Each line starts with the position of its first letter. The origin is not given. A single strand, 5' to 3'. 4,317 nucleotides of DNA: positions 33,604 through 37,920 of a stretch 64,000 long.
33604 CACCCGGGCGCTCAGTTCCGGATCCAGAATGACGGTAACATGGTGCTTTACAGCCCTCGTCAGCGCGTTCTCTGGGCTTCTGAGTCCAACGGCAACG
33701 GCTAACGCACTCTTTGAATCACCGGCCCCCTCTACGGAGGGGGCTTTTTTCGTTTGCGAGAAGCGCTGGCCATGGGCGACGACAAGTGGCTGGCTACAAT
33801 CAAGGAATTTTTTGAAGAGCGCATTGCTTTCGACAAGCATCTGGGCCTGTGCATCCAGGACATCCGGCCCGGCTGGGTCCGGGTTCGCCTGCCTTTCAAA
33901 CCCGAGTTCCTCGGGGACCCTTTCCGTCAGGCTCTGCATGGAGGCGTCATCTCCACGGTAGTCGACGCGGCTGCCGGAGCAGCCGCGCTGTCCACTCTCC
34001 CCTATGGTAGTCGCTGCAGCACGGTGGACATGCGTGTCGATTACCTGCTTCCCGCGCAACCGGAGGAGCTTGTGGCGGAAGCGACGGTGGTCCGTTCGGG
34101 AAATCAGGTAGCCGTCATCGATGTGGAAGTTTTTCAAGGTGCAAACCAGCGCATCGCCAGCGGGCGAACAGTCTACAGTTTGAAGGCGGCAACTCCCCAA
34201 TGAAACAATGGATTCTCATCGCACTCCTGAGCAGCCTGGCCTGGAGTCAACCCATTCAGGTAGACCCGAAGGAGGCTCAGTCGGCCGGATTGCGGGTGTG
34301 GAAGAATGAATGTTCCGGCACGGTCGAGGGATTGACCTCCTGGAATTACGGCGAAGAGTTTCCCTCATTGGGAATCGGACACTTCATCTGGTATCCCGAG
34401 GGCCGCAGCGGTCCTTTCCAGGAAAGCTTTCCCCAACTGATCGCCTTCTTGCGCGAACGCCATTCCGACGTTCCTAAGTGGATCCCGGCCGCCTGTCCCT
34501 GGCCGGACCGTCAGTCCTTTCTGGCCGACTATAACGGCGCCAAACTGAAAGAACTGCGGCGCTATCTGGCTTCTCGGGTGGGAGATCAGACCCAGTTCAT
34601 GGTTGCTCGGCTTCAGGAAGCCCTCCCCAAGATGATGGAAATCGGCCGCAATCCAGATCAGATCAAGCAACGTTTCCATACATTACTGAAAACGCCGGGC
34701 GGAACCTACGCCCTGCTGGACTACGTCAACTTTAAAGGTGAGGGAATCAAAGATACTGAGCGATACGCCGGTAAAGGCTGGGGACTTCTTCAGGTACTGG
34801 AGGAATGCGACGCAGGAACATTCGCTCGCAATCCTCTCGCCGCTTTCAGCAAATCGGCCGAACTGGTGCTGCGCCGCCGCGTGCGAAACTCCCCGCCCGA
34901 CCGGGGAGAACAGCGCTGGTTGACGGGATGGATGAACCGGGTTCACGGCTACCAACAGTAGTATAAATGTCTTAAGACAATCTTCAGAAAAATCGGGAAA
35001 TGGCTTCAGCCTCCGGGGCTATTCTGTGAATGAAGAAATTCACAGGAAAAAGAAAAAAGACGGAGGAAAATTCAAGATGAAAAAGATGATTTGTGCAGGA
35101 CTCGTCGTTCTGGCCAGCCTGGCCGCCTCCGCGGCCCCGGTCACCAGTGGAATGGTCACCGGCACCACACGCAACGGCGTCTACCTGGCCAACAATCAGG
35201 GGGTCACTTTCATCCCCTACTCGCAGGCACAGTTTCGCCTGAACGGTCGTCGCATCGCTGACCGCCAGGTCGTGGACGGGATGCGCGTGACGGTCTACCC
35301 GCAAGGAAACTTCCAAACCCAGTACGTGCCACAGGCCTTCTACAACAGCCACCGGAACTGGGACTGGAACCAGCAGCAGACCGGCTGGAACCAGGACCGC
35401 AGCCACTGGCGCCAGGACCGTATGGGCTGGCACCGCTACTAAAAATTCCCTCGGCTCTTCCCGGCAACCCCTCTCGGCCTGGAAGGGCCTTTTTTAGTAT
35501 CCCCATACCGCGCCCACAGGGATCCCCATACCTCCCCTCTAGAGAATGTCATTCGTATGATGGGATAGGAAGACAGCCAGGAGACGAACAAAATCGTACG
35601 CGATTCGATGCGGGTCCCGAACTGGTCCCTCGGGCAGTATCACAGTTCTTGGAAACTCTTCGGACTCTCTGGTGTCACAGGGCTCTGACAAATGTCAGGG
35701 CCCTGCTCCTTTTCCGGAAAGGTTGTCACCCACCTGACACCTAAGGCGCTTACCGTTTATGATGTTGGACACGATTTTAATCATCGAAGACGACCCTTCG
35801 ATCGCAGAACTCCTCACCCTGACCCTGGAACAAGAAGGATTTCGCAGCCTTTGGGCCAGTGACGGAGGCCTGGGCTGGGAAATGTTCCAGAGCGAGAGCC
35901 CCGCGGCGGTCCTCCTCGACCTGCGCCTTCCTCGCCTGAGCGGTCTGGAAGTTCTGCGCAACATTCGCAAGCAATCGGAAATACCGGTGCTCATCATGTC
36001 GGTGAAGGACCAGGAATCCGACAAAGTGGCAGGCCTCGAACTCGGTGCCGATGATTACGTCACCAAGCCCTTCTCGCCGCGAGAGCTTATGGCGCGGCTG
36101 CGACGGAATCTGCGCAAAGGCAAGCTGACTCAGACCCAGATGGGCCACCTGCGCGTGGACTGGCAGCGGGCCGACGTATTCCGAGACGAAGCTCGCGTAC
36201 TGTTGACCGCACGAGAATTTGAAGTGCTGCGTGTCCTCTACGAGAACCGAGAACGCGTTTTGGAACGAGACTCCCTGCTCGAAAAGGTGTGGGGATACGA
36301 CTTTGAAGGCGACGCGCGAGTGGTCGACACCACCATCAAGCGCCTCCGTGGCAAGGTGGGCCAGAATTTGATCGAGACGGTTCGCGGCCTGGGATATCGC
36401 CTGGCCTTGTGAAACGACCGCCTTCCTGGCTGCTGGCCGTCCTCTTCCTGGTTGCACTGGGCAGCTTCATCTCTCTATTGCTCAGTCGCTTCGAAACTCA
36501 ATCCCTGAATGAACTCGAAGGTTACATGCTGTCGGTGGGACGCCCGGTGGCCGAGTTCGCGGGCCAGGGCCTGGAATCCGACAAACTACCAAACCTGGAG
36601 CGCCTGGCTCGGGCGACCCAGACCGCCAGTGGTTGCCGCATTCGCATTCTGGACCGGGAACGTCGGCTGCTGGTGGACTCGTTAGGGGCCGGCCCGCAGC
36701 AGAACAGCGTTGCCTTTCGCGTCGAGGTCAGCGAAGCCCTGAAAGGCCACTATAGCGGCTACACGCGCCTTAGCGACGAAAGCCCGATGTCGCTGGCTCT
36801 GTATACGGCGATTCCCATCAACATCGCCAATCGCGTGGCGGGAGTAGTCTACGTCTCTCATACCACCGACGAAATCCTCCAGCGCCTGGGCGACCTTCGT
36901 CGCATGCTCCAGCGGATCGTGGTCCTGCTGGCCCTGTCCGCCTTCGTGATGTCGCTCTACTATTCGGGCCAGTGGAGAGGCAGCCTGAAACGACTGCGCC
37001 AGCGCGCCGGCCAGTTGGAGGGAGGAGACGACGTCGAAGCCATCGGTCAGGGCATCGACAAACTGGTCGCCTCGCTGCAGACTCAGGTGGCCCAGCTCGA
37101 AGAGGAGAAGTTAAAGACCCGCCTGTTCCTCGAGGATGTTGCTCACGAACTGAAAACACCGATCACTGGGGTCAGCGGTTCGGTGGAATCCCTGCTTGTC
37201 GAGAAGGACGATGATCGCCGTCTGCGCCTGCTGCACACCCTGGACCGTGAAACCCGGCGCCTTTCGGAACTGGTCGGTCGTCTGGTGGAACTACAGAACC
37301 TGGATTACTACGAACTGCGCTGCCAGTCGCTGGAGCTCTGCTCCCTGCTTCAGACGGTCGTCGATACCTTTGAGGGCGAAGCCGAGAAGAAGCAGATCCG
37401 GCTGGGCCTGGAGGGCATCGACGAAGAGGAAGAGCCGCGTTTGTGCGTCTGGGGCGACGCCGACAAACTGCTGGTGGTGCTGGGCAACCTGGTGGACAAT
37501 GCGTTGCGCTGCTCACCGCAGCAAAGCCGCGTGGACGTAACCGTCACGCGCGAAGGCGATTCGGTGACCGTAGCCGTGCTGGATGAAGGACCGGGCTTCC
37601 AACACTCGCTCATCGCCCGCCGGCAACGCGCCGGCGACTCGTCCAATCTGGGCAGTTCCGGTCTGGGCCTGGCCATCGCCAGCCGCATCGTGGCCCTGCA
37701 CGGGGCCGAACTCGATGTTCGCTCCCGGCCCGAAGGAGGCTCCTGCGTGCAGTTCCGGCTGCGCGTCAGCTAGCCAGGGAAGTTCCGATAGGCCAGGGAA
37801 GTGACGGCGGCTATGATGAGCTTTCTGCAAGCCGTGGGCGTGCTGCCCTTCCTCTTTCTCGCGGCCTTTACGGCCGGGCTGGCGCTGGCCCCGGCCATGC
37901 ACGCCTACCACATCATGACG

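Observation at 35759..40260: Two-component system followed by a coupled membrane hexapeptide-repeat protein, a PAP2_C/sphingomyelin-synthase-like transferase and a 337-aa unknown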

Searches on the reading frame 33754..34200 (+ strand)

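Call 3: search_protein_families(library=pfam, proteins=[window:33754-34200:+], max_evalue=0.1)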
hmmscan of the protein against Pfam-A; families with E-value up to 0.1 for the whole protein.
window:33754-34200:+ (149 aa): 4 families
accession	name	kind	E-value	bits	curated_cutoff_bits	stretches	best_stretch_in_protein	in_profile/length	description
PF03061.28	4HBT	-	4.4e-15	56.2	20.6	1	61-132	4-76/79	Thioesterase superfamily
PF13622.12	4HBT_3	-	1.7e-09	38.2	24.3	1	60-137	10-78/83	Acyl-CoA thioesterase N-terminal domain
PF14539.12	DUF4442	-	3.1e-06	27.9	25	1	17-133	6-122/132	Domain of unknown function (DUF4442)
PF20789.3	4HBT_3C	-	0.018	15.7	24.1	1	40-138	44-135/140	Acyl-CoA thioesterase C-terminal domain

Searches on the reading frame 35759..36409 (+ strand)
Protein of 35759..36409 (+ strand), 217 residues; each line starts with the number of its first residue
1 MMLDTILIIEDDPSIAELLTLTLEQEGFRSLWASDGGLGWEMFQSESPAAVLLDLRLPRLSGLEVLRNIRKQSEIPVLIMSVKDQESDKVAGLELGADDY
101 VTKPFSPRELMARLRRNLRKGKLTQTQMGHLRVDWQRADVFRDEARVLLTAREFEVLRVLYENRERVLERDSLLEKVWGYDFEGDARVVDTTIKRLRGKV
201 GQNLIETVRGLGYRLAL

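Call 3: search_protein_families(library=pfam, proteins=[window:35759-36409:+], max_evalue=0.1)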
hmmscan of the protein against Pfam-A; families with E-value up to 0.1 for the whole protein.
window:35759-36409:+ (217 aa): 3 families
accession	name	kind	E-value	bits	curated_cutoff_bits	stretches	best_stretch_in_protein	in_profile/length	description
PF00072.30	Response_reg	-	6.2e-29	100.8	30.2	1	6-114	1-110/111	Response regulator receiver domain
PF00486.34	Trans_reg_C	-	1.1e-23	83.5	26.2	1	146-215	3-77/77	Transcriptional regulatory protein, C terminal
PF21695.3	GlnR_1st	-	0.038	14.3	27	0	42-115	36-108/111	Transcription regulator GlnR, N-terminal domain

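Call 4: search_protein_families(library=ncbifam, proteins=[window:35759-36409:+], max_evalue=0.1)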
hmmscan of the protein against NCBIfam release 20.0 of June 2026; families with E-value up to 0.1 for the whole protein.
window:35759-36409:+ (217 aa): 99 families (the best 25 are shown)
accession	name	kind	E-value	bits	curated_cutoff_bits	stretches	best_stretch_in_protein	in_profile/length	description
NF040689.1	MtrAB_MtrA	equivalog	2e-62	210.4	300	1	6-215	1-218/219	MtrAB system response regulator MtrA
NF041733.1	resp_reg_CseB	equivalog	1.1e-60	204.8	350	1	5-215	2-226/228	two-component system response regulator CseB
NF040534.1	resp_reg_YycF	equivalog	1.2e-56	191.6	340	1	5-214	2-226/231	response regulator YycF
TIGR02154.1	PhoB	equivalog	2.6e-55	187.2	296.2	1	4-215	3-225/226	phosphate regulon transcriptional regulator PhoB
NF045944.1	ResRegRpaBCyano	equivalog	4.4e-54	183.3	330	1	7-214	1-226/229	response regulator transcription factor RpaB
NF008296.0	PRK11083.1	equivalog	6.8e-53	179.4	273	1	2-215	2-225/228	two-component system response regulator CreB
TIGR01387.1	cztR_silR_copR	subfamily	4.5e-51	173.6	279.2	1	6-215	1-218/218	heavy metal response regulator transcription factor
NF041209.1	resp_regPieR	equivalog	9.2e-47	159.6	450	1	6-215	3-227/231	two component system response regulator PieR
NF041734.1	resp_reg_RppA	equivalog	8.8e-46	156.1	250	1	6-216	3-228/229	two-component system response regulator RppA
NF053854.1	RespRegPhoBBctds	equivalog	3.9e-43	147.4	270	1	6-215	1-224/225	two-component system response regulator PhoB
NF007982.1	PRK10710.1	equivalog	4.4e-43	147.5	380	1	4-214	8-226/235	envelope stress response regulator BaeR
NF033117.2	vanR_ACDEGLN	exception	3.7e-41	141.2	350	1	6-215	1-225/226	VanR-ABDEGLN family response regulator transcription factor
NF008567.0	PRK11517.1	equivalog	4.6e-41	140.6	353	1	6-215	3-218/223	response regulator transcription factor HprR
NF007928.2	PRK10643.1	equivalog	4.9e-41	140.7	330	1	6-215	3-216/216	two-component system response regulator PmrA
NF045914.1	RespRegNblR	equivalog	1.5e-40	139.2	300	1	5-215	8-225/228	response regulator transcription factor NblR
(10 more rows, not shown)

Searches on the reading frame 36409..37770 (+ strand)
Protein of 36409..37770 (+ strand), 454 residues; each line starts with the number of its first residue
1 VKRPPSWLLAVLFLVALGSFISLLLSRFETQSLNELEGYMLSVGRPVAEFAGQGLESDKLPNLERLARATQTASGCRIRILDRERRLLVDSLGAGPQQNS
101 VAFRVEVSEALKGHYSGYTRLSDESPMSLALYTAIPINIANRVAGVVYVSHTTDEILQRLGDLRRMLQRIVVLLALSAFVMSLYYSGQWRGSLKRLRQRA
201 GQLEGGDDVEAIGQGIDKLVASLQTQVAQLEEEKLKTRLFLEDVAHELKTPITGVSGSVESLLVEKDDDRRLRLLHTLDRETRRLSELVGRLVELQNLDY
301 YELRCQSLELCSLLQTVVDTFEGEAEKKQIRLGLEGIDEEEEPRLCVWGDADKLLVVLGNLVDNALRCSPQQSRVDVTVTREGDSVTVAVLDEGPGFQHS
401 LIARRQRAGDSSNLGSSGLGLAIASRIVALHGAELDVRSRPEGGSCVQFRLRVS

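Call 3: search_protein_families(library=pfam, proteins=[window:36409-37770:+], max_evalue=0.1)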
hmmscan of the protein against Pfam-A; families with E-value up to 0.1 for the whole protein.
window:36409-37770:+ (454 aa): 4 families
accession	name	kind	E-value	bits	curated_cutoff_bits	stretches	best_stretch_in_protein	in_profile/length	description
PF02518.31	HATPase_c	-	5.7e-21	75.5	26.4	1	349-453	1-109/111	Histidine kinase-, DNA gyrase B-, and HSP90-like ATPase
PF00512.31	HisKA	-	1.1e-12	48.3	26.9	1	238-299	3-64/66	His Kinase A (phospho-acceptor) domain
PF13581.12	HATPase_c_2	-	2.2e-07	31.4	27.4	1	358-448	36-124/127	Histidine kinase-like ATPase domain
PF14501.12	HATPase_c_5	-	0.045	14.1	22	1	354-437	6-88/102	GHKL domain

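Call 4: search_protein_families(library=ncbifam, proteins=[window:36409-37770:+], max_evalue=0.1)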
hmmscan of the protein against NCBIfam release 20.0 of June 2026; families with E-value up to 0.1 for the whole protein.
window:36409-37770:+ (454 aa): 79 families (the best 25 are shown)
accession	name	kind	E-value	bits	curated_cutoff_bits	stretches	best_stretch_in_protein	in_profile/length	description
NF008312.0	PRK11100.1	equivalog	1.5e-47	162.5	356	1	69-452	86-473/477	two-component system sensor histidine kinase CreC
NF046044.1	PnpS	equivalog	7.1e-36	124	400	1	238-451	171-389/390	two-component system histidine kinase PnpS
TIGR02966.1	phoR_proteo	equivalog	3.2e-35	121.7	334.2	1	227-450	104-332/333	phosphate regulon sensor histidine kinase PhoR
NF033092.0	HK_WalK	equivalog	7.4e-35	120.6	725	1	219-451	355-592/594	cell wall metabolism sensor histidine kinase WalK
NF041735.1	hist_kin_RppB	equivalog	1e-29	103.7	400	1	239-451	218-437/438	two-component system sensor histidine kinase RppB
NF012163.2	BaeS_SmeS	equivalog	2.6e-29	102.4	500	1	163-450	162-455/457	sensor histidine kinase efflux regulator BaeS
NF040691.1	MtrAB_MtrB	equivalog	5.1e-29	101.6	450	1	196-451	231-488/507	MtrAB system histidine kinase MtrB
NF008025.0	PRK10755.1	equivalog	1.5e-28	99.6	314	1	214-449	120-352/362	two-component system sensor histidine kinase PmrB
NF058527.1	HistKinChvGCaul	equivalog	2.8e-28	99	740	1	98-443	164-518/535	two-component sensor histidine kinase ChvG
TIGR01386.1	cztS_silS_copS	subfamily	2e-27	96.3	292.55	1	11-444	17-449/457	heavy metal sensor histidine kinase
NF008468.0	PRK11360.1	equivalog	1.6e-26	92.9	646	1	243-453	402-608/616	two-component system sensor histidine kinase AtoS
NF007664.1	PRK10337.1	equivalog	3.1e-26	92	475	1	194-448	187-439/442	quorum sensing histidine kinase QseC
NF007837.0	PRK10549.1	equivalog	1.5e-24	86.5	603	1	167-452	166-457/466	envelope stress sensor histidine kinase BaeS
NF006800.0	PRK09303.1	equivalog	5.1e-24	84.9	342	1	222-453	136-377/383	histidine kinase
NF041880.1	EPS_EpsF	equivalog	1.3e-22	80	900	1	237-449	274-487/492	response regulator EpsF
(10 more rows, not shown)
